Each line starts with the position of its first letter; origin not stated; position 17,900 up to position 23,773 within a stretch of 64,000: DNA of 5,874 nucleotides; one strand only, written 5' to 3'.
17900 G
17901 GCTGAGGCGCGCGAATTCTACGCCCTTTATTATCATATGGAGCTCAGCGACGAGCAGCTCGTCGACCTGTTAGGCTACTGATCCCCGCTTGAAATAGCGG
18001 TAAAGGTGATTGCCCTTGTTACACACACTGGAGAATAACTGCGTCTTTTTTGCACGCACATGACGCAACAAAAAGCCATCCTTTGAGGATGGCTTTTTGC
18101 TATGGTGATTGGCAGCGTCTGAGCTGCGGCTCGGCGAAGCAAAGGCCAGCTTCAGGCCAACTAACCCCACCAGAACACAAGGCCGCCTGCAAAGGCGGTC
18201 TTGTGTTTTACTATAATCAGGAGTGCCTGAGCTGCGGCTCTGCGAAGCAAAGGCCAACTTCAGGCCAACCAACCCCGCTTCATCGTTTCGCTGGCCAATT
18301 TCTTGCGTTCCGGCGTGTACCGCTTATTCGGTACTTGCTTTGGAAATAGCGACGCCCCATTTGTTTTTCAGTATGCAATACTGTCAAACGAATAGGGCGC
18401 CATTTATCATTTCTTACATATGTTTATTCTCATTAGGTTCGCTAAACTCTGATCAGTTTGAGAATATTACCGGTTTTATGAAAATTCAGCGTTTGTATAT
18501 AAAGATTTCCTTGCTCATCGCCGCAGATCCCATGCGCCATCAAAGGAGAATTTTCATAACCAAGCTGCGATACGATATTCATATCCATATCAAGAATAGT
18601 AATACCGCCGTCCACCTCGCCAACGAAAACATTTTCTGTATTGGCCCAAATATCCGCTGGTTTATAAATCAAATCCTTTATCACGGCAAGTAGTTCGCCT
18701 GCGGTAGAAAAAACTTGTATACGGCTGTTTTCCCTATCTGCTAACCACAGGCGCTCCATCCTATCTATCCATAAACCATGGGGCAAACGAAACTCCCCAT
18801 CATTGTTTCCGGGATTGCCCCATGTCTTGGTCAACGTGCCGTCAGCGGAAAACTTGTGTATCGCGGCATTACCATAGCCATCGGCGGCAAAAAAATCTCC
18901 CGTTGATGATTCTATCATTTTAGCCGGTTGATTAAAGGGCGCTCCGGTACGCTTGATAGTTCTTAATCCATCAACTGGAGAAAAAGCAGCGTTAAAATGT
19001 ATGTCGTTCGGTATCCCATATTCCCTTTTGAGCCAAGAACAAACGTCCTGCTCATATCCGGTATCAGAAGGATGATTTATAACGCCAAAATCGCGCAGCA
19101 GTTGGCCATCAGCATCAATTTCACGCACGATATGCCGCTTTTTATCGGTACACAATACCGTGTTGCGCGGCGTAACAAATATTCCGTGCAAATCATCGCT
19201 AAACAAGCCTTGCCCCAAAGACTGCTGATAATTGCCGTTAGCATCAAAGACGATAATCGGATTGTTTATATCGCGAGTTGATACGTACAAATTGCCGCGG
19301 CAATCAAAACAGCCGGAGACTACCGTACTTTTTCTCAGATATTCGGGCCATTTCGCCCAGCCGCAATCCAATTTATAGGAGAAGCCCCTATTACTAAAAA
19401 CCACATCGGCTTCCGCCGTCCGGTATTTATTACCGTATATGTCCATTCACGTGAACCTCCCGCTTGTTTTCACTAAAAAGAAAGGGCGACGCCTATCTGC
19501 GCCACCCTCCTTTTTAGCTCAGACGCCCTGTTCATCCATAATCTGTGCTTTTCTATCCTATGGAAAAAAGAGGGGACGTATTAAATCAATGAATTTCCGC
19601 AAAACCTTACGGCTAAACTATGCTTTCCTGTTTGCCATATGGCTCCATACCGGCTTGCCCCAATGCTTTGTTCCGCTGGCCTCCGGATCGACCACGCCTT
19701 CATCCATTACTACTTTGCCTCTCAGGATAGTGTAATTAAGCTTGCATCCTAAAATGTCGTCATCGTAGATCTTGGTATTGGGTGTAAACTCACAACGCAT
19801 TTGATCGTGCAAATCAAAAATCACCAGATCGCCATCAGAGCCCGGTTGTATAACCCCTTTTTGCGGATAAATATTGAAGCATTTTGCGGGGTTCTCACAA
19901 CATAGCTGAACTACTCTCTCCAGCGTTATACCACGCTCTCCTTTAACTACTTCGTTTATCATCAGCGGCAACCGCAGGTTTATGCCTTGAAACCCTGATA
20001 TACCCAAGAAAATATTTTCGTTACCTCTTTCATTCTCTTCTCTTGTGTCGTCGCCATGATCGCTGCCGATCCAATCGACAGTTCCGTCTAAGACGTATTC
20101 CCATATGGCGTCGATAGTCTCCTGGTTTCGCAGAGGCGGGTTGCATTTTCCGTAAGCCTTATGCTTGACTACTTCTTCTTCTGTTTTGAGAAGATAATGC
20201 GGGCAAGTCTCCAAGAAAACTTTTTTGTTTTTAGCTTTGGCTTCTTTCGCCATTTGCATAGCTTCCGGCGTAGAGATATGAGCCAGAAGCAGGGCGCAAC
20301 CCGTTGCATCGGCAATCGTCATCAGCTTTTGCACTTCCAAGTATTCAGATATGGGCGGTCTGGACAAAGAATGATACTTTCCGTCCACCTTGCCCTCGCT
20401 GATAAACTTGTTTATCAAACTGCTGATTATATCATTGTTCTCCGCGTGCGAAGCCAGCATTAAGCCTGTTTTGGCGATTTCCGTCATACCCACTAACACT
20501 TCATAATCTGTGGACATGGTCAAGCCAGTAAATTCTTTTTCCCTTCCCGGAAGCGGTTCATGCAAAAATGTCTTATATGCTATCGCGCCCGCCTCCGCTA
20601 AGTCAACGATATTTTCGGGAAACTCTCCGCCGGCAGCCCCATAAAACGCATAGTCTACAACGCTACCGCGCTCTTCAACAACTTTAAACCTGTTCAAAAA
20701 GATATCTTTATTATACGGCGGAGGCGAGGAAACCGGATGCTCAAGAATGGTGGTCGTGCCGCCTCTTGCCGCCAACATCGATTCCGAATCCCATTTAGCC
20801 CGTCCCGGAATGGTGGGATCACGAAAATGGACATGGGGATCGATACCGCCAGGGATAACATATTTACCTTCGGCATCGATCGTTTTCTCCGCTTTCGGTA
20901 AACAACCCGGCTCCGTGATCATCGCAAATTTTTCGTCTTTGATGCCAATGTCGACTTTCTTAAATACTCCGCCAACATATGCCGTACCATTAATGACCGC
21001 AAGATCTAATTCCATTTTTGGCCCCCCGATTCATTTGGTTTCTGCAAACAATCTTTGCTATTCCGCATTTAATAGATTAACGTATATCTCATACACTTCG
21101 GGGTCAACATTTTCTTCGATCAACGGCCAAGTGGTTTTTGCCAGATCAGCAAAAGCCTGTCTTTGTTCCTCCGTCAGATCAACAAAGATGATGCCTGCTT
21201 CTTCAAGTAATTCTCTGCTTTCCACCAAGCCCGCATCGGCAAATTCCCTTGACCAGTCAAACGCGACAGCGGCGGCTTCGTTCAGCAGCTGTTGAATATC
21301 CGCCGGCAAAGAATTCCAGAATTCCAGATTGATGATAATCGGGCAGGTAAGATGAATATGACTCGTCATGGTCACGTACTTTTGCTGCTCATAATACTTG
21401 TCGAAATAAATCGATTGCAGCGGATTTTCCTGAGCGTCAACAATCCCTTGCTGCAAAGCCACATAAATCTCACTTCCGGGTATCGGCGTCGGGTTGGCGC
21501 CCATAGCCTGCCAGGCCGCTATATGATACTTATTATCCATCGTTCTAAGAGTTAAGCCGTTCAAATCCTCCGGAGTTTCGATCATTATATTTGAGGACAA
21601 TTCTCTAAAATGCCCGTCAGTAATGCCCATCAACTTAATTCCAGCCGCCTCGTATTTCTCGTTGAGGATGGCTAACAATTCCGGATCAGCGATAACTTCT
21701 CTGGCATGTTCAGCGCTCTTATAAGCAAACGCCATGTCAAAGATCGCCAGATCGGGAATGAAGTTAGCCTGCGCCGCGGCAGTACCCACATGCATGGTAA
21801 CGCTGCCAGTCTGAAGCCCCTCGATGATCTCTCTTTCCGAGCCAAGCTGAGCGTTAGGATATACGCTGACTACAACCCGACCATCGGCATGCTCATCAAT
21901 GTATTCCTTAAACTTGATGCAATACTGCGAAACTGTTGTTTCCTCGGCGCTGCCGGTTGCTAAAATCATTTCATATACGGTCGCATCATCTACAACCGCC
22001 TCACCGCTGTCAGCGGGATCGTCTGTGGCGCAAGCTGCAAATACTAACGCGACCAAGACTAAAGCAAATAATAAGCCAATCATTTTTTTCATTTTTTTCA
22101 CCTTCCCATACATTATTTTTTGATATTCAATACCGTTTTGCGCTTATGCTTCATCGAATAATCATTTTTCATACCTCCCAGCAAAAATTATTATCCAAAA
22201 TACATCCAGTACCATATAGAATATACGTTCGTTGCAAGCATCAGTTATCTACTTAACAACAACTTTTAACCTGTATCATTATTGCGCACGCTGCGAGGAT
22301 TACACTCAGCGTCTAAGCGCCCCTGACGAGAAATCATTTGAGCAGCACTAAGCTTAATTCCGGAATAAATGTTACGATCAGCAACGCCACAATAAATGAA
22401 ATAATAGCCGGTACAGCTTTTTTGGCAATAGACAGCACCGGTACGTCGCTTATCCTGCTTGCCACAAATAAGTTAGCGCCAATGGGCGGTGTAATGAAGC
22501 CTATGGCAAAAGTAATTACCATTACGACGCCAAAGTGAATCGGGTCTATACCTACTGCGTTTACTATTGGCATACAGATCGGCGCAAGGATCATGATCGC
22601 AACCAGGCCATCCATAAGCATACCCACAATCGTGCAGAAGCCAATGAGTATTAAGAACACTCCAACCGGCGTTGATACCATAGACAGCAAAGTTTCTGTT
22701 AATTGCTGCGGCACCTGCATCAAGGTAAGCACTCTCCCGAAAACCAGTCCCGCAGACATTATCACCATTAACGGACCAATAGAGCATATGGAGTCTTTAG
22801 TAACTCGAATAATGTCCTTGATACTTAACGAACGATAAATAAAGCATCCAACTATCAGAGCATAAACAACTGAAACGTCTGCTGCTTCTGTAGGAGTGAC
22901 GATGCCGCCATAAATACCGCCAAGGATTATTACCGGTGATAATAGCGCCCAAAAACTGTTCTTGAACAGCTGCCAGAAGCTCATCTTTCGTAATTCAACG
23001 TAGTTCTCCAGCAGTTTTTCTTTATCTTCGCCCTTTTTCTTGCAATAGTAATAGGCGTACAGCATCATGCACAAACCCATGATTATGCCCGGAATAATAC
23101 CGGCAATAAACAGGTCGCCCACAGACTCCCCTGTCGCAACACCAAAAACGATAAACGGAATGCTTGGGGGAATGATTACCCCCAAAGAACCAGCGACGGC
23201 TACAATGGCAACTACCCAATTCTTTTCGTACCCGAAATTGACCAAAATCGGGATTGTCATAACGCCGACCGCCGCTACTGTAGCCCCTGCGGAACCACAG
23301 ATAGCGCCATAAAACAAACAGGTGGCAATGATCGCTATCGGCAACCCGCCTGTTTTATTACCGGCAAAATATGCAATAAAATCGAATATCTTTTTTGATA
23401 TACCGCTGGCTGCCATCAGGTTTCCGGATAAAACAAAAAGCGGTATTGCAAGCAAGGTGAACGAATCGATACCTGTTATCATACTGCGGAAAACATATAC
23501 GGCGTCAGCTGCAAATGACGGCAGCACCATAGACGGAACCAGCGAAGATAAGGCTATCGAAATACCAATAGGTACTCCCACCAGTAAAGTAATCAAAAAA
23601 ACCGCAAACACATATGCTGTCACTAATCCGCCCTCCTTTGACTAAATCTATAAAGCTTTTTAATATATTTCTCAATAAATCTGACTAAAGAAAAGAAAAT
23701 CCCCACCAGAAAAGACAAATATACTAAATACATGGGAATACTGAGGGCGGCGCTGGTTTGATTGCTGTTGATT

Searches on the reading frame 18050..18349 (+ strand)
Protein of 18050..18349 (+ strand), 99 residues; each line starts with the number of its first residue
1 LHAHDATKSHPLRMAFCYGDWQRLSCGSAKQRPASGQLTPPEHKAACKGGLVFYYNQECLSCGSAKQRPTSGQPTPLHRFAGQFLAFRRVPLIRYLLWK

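Call 96: search_protein_representatives(protein=window:18050-18349:+)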
Query: 99 residues. Proteins with E-value up to 0.001 (for the whole library): 2; up to 1e-10: 0; up to 1e-30: 0. The best 2 are listed.
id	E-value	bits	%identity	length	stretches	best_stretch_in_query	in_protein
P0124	3.6e-06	43.4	34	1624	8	48-83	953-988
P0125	7.9e-06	42.3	38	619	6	48-90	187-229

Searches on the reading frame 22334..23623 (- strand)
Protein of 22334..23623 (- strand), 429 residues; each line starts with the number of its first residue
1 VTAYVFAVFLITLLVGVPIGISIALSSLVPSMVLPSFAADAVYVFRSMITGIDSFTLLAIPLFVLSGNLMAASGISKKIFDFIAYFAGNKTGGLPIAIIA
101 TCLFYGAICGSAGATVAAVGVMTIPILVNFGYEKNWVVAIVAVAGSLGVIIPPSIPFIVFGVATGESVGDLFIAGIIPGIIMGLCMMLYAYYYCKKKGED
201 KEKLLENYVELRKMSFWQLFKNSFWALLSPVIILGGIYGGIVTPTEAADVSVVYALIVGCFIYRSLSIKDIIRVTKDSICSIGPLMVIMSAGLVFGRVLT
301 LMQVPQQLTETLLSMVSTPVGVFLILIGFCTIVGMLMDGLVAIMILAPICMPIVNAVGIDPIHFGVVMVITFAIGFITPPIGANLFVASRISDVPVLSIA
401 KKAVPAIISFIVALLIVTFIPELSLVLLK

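Call 38: search_protein_families(library=pfam, proteins=[window:22334-23623:-], max_evalue=0.00001)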
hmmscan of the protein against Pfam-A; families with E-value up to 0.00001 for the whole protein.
window:22334-23623:- (429 aa): 1 family
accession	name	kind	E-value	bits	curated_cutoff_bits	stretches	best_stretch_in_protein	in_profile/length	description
PF06808.19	DctM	-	9.4e-106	354.5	23.8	1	6-423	1-413/413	Tripartite ATP-independent periplasmic transporter, DctM component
